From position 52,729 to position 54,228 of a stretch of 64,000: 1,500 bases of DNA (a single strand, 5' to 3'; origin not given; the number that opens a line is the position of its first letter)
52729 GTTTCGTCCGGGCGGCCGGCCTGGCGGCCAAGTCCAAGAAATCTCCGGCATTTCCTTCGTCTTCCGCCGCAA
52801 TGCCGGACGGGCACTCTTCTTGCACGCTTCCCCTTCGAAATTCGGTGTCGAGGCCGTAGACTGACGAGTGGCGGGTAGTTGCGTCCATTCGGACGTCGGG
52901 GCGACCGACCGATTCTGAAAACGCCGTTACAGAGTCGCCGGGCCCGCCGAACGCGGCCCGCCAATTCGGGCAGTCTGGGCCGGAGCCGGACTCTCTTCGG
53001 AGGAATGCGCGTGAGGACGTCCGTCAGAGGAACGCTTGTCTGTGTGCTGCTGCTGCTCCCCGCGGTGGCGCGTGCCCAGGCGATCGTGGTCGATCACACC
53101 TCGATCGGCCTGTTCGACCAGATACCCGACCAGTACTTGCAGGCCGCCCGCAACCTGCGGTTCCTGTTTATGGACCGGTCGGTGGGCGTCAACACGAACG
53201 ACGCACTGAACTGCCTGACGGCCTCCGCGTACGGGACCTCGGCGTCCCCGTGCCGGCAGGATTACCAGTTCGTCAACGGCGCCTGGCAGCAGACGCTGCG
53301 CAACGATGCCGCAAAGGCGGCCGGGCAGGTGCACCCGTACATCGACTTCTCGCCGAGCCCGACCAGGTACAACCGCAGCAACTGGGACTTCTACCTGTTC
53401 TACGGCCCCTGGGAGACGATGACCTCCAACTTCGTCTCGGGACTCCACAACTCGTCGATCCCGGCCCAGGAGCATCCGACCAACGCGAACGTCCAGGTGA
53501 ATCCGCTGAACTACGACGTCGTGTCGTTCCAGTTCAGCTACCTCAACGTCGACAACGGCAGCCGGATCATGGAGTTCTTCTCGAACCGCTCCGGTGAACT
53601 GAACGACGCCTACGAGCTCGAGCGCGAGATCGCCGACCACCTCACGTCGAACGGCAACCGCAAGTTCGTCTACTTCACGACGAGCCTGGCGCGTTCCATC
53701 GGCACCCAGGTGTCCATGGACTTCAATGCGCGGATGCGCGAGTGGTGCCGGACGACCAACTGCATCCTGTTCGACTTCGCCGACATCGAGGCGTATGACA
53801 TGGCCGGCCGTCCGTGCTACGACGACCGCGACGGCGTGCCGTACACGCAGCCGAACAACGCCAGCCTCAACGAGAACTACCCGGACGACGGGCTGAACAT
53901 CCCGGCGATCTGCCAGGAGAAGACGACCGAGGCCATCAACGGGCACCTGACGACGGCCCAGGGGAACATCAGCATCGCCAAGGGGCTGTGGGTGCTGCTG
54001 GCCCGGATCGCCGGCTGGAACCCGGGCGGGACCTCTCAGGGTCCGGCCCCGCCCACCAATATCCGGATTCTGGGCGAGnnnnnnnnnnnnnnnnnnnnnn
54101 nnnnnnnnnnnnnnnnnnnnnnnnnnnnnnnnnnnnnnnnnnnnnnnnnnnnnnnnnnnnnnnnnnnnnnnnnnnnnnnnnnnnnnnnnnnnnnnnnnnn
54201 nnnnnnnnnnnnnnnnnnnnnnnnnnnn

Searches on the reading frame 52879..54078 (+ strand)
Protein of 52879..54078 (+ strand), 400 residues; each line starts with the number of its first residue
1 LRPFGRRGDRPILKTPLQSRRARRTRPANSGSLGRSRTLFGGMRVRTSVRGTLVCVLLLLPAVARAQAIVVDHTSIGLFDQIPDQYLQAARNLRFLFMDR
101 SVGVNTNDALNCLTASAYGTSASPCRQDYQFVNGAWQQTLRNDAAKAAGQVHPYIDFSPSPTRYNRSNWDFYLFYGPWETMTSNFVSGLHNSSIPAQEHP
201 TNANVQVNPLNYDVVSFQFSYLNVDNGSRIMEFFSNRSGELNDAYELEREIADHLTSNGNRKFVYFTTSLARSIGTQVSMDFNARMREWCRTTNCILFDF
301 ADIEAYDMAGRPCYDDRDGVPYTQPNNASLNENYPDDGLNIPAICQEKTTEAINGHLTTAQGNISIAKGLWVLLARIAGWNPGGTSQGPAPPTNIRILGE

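Call 11: search_protein_families(library=pfam, proteins=[window:52879-54078:+], max_evalue=0.001)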
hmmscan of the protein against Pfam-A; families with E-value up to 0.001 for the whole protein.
window:52879-54078:+ (400 aa): 0 families

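Call 44: find_homologous_proteins(query=window:53011-54078:+, max_evalue=0.00001)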
Query window:53011-54078:+ (356 aa): 274 proteins with E <= 0.00001 among 2262 candidates; the best 120 are listed.
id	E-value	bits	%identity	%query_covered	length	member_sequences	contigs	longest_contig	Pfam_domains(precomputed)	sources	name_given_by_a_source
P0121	5.7e-237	804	100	97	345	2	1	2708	-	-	-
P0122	5.5e-171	587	73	97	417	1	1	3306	-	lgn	-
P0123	1.1e-168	579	72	93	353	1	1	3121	-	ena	-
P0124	3.0e-168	578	70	99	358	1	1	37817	-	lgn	-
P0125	2.5e-165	568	69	99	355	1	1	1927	-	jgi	jgi:hypothetical protein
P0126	2.8e-165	568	71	97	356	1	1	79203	-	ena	-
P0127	3.0e-161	555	69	99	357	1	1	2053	-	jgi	-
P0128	1.2e-145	504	63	97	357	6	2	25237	-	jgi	jgi:hypothetical protein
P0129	1.0e-142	494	62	98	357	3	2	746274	-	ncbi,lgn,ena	ncbi:MAG: hypothetical protein WAO20_06830 [Acidobacteriota bacterium]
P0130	1.9e-141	490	64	97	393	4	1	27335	-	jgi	-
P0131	8.1e-137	475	59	99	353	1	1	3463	-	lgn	-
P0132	2.2e-136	473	61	98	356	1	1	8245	-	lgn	-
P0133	5.3e-135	469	66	88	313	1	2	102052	-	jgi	jgi:hypothetical protein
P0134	1.7e-133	464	62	92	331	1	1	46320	-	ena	-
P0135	1.6e-132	460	57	99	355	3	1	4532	-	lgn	-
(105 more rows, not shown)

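Call 54: search_protein_families(library=ncbifam, proteins=[window:53011-54078:+], max_evalue=0.00001)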
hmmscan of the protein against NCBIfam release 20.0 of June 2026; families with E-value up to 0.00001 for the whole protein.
window:53011-54078:+ (356 aa): 0 families

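Call 55: predict_structure(alignment_id=A1)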
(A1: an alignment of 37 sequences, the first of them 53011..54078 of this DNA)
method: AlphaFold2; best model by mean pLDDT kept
length: 356 residues; sequences in the alignment: 37
mean_pLDDT: 88.3   pTM: 0.88
mean pLDDT of the five models: 88.3, 87.8, 86.0, 83.2, 82.9
residues with pLDDT >= 90: 252; 70-90: 60; 50-70: 35; < 50: 9
segments of 3 or more residues with pLDDT < 50: 348-356
pLDDT, mean of each block of 10 residues (from residue 1): 58 57 86 96 98 83 95 97 93 94 96 97 97 94 97 95 98 94 93 83 95 92 86 92 95 97 94 79 77 90 89 95 98 90 51 39
secondary structure, 60 per line:
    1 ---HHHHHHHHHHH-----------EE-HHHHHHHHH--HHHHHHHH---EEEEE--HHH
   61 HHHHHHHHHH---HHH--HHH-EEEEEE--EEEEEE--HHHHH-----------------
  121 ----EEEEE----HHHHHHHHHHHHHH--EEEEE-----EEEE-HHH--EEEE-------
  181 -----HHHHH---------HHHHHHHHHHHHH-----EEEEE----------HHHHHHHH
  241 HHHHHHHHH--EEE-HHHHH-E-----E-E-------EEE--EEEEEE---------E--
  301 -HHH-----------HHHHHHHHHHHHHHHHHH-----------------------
elements in order: H4-14 H29-37 H40-47 E51-55 H58-70 E83-88 E91-96 H99-103 E125-129 H134-147 E150-154 E160-163 E170-173 H186-190 H200-212 E218-222 H233-249 E252-254 H256-260 E278-280 E283-288 H316-333

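Call 58: fold_search(model_id=the predicted structure, library=pdb)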
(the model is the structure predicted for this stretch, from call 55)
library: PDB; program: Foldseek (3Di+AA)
matches with E <= 10: 532; with E <= 0.001: 2
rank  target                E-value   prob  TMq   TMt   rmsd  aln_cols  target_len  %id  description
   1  4q7q_A                6.2e-04  0.99  0.35  0.44   9.2       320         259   13  The crystal structure of a possible lipase from Chitinophaga pinensis DSM 2588 (released 2014-05-14)
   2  4q7q_B                7.4e-04  0.99  0.36  0.46   8.7       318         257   12  The crystal structure of a possible lipase from Chitinophaga pinensis DSM 2588 (released 2014-05-14)
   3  4oap_A                2.2e-02  0.66  0.23  0.35  12.0       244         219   10  An Axe2 mutant (W190I), an acetyl-xylooligosaccharide esterase from Geobacillus Stearmophilus (released 2015-01-14)
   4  3w7v_A                2.4e-02  0.75  0.24  0.36  11.8       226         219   10  Crystal Structure of Axe2, an Acetylxylan Esterase from Geobacillus stearothermophilus (released 2014-02-12)
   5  4oao_A                3.1e-02  0.75  0.25  0.37  11.7       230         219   10  A mutant of Axe2 (R55A), and acetyl-xylooligosaccharide esterase from Geobacillus Stearmophilus (released 2015-01-14)
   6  9hi5_B                3.7e-02  0.75  0.26  0.40  11.3       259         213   10  Structure of scaffold FI6-focused design_02 (released 2025-12-03)
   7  4jj4_A                3.7e-02  0.69  0.25  0.37  11.8       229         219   10  Crystal structure of a catalytic mutant of Axe2 (Axe2-D191A), an acetylxylan esterase from Geobacillus stearothermophi (released 2014-03-12)
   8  4jj6_A                3.9e-02  0.63  0.23  0.35  11.8       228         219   10  Crystal structure of a catalytic mutant of Axe2 (Axe2-H194A), an acetylxylan esterase from Geobacillus stearothermophi (released 2014-03-12)
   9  4rsh_A                5.3e-02  0.87  0.30  0.56   9.0       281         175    7  Structure of a putative lipolytic protein of G-D-S-L family from Desulfitobacterium hafniense DCB-2 (released 2014-11-19)
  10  4jko_A                6.3e-02  0.47  0.27  0.39  11.7       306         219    9  Crystal structure of a catalytic mutant of Axe2 (Axe2_S15A), an acetylxylan esterase from Geobacillus stearothermophil (released 2014-02-12)
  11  9hi5_C                1.1e-01  0.57  0.28  0.44  11.1       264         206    9  Structure of scaffold FI6-focused design_02 (released 2025-12-03)
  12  8fpx                  1.2e-01  0.21  0.19  0.31  12.2       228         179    9  Crystal structure of tumor related RhoA mutant A161P in complex with GDP (released 2024-06-05)
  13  4rz3_A                1.3e-01  0.14  0.18  0.24  15.1       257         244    9  Crystal structure of the MinD-like ATPase FlhG (released 2015-03-04)
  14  5c2k                  1.4e-01  0.28  0.21  0.20  12.6       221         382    8  Crystal structure of the fusion protein linked by RhoA and the GAP domain of MgcRacGAP (released 2016-06-22)
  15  2hsj_D                1.4e-01  0.66  0.33  0.51  12.1       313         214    8  The structure of a putative platelet activating factor from Streptococcus pneumonia. (released 2006-09-19)
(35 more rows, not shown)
